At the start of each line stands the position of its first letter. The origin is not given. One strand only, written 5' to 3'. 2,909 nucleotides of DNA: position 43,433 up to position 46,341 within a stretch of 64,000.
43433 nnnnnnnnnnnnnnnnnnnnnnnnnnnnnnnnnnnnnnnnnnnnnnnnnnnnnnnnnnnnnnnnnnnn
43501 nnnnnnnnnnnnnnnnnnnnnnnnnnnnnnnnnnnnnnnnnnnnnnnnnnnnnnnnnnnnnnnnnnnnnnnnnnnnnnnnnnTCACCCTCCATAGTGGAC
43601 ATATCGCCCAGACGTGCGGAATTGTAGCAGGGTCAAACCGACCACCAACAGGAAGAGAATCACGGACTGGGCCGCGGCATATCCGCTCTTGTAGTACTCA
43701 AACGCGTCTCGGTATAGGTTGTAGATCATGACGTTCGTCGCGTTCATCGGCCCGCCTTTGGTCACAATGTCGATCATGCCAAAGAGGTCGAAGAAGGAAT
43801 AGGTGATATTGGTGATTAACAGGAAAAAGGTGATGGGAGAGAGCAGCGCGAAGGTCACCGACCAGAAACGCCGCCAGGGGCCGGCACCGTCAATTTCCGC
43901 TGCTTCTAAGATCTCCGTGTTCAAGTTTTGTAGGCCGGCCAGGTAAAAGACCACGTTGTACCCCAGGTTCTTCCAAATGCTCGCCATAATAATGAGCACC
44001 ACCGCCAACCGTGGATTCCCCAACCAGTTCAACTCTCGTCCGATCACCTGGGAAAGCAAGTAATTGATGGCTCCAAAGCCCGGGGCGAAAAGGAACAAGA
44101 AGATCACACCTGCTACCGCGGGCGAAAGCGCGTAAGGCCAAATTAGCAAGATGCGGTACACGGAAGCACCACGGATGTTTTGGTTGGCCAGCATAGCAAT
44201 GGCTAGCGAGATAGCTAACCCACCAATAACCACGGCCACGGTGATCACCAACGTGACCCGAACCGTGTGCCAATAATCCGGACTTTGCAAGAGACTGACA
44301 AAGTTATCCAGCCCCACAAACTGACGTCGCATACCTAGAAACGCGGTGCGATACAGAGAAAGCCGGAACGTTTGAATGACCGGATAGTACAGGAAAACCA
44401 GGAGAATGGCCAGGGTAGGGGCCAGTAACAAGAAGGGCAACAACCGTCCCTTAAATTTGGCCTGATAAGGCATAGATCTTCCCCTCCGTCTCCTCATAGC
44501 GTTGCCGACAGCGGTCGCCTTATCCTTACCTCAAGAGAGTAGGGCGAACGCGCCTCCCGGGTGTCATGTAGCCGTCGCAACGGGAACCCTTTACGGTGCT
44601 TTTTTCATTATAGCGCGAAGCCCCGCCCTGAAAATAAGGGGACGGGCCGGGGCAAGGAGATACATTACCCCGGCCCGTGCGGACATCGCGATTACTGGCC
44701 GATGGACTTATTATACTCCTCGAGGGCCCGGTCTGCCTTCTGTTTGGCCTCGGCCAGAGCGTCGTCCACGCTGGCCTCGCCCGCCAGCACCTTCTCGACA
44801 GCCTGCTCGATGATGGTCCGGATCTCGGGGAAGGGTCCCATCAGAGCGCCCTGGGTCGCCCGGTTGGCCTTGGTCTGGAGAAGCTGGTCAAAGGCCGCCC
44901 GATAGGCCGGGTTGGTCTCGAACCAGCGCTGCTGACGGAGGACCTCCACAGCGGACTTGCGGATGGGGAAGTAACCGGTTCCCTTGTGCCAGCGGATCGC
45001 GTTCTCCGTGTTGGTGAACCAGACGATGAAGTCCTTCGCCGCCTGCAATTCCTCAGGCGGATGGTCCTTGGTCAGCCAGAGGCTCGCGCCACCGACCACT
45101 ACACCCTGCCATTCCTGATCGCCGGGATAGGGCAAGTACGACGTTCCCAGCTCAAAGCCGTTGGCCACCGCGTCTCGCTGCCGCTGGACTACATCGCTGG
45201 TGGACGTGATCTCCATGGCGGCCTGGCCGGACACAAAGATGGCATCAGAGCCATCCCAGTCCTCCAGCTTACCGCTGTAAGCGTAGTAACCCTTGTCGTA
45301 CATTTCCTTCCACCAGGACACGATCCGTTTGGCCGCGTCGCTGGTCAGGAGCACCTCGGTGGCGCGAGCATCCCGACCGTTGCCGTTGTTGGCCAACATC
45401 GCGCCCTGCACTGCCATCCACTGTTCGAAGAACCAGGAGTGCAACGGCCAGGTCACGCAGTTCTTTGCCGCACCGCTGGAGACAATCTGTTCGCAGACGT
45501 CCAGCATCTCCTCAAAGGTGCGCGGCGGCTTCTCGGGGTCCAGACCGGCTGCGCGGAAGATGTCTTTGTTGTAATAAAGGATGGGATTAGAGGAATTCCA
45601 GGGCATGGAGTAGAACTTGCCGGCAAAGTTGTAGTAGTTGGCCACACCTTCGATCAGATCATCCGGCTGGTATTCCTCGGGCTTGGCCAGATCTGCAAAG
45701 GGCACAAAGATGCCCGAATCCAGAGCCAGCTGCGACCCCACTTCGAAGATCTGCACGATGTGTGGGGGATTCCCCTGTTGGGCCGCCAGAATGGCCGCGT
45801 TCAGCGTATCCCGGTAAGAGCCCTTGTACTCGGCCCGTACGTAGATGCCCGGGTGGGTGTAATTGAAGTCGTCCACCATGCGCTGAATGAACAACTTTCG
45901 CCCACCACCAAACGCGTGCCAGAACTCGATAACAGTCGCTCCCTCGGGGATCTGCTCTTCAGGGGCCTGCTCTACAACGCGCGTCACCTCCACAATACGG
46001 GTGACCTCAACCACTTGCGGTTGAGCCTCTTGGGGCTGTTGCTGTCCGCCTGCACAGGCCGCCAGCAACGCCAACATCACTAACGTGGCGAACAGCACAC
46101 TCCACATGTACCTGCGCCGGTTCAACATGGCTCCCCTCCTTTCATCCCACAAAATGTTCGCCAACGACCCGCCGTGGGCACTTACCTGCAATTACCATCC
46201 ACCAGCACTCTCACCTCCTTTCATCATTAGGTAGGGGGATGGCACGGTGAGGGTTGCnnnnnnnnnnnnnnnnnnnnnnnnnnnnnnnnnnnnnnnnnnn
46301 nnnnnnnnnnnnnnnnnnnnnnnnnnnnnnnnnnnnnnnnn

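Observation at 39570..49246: Candidate gamma-glutamylation pathway for glycerophosphodiester-derived amino alcohols: AOR, PuuD-like, ugpBAE, ugpQ, GS-like and SDR in one co-directional cluster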

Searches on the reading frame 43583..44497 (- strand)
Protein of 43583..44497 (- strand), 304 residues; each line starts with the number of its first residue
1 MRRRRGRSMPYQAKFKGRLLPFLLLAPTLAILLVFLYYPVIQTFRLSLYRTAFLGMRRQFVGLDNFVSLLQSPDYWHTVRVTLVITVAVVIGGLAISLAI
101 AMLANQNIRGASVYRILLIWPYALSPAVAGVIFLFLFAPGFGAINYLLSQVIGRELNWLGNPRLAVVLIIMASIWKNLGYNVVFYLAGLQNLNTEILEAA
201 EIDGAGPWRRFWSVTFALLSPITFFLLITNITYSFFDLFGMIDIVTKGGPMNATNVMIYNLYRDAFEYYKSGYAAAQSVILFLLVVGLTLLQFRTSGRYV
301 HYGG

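Call 3: search_protein_families(library=pfam, proteins=[window:43583-44497:-])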
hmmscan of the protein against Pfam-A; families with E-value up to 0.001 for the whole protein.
window:43583-44497:- (304 aa): 1 family
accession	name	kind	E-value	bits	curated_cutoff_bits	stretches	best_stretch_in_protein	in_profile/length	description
PF00528.27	BPD_transp_1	-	2.3e-14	54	26.4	1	98-290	6-173/184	Binding-protein-dependent transport system inner membrane component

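Call 4: search_protein_families(library=ncbifam, proteins=[window:43583-44497:-])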
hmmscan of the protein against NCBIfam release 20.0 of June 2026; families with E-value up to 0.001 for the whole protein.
window:43583-44497:- (304 aa): 14 families
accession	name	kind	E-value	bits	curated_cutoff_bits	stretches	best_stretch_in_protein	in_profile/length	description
NF007852.0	PRK10561.1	equivalog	4.3e-77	259.9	335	1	13-302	6-294/295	sn-glycerol-3-phosphate ABC transporter permease UgpA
NF008232.0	PRK10999.1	equivalog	3.5e-30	105.2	392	1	62-296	266-515/520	maltose ABC transporter permease MalF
NF040931.1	ABC_arch_GlcT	equivalog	5.3e-27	95.2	360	1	26-285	3-262/278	glucose ABC transporter permease GlcT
TIGR02140.1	permease_CysW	equivalog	3.4e-11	43.1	329.1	1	25-290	6-251/261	sulfate ABC transporter permease subunit CysW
TIGR01581.1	Mo_ABC_porter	hypoth_equivalog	1.2e-10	41.3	210.3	1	63-283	7-217/225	ABC transporter permease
TIGR03262.1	PhnU2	equivalog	2e-10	39.9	593.25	1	25-280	7-241/546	putative 2-aminoethylphosphonate ABC transporter permease subunit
TIGR00969.1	3a0106s02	subfamily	2.3e-10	40.4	240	1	55-288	39-263/272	sulfate ABC transporter permease subunit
TIGR02141.1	modB_ABC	equivalog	5.3e-08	32.7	182.6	1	81-292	2-200/208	molybdate ABC transporter permease subunit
NF011624.0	PRK15050.1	equivalog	7.6e-07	28.5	247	1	14-288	17-278/297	2-aminoethylphosphonate ABC transporter permease subunit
NF008208.0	PRK10971.1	equivalog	9.3e-06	25.3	415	1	57-296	38-271/277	sulfate/thiosulfate ABC transporter permease CysT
NF006939.0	PRK09421.1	equivalog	1.4e-05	24.6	262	1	72-222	5-149/230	molybdate ABC transporter permease subunit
NF008620.0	PRK11602.1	equivalog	2.4e-05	23.7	442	1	61-246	48-225/291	sulfate/thiosulfate ABC transporter permease CysW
TIGR02139.1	permease_CysT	equivalog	3.2e-05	23.7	246.1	1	53-292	26-253/265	sulfate ABC transporter permease subunit CysT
TIGR03255.1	PhnV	equivalog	0.00015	21.6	358.7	0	164-261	141-234/270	2-aminoethylphosphonate ABC transport system, membrane component PhnV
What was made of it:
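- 43583..44473 (-): UgpA-like ABC permease, 296 aa. NF007852 UgpA scores 259.9 bits against a cutoff of 335 (call 4).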

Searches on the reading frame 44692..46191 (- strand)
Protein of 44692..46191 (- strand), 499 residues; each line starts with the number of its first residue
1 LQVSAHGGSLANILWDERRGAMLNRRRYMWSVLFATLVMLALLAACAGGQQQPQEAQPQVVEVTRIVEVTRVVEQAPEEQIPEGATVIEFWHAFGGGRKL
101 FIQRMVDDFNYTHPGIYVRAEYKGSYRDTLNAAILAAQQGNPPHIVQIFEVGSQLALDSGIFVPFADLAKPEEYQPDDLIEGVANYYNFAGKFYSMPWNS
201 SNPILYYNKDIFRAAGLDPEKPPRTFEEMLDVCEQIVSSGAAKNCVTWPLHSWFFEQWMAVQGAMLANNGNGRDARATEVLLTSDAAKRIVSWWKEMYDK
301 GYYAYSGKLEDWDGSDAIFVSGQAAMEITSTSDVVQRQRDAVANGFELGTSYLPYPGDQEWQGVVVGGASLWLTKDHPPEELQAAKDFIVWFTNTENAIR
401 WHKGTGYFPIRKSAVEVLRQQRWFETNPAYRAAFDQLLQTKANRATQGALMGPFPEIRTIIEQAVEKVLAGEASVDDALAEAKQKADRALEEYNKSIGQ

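Call 3: search_protein_families(library=pfam, proteins=[window:44692-46191:-])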
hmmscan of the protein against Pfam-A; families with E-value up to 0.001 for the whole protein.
window:44692-46191:- (499 aa): 2 families
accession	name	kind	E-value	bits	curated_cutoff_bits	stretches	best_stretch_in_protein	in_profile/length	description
PF13416.11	SBP_bac_8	-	2.4e-52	178.9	27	1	105-430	2-277/279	Bacterial extracellular solute-binding protein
PF01547.30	SBP_bac_1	-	2.2e-32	113.7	26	1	102-398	10-306/307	Bacterial extracellular solute-binding protein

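Call 4: search_protein_families(library=ncbifam, proteins=[window:44692-46191:-])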
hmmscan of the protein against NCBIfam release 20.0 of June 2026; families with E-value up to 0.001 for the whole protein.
window:44692-46191:- (499 aa): 6 families
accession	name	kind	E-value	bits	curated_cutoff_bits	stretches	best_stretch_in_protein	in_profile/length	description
NF008211.0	PRK10974.1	equivalog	9.2e-74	248.6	411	1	83-496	24-437/439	sn-glycerol-3-phosphate ABC transporter substrate-binding protein UgpB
TIGR03850.1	bind_CPR_0540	equivalog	1.4e-09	37.1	299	1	31-486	5-432/437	carbohydrate ABC transporter substrate-binding protein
TIGR03851.1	chitin_NgcE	equivalog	1.2e-08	34.4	399.65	1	177-489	137-441/450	N-acetylglucosamine/diacetylchitobiose ABC transporter substrate-binding protein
NF007011.0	PRK09474.1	equivalog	9.6e-08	31.2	291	1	171-485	107-393/396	maltose/maltodextrin ABC transporter substrate-binding protein MalE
NF053763.1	ABCarbgalBndGanS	equivalog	1.2e-06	27.5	700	1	189-491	134-416/420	galactooligosaccharide ABC transporter substrate-binding protein GanS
NF058595.1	invert_tail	domain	0.00098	19.4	37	0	24-57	50-83/113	lipo-invert putative C-terminal anchoring domain-containing protein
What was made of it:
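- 44692..46128 (-): UgpB-like lipoprotein substrate-binding protein, 478 aa, with lipobox LLAAC. NCBIfam UgpB scores 248.6 bits, below the equivalog cutoff of 411 (call 4).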
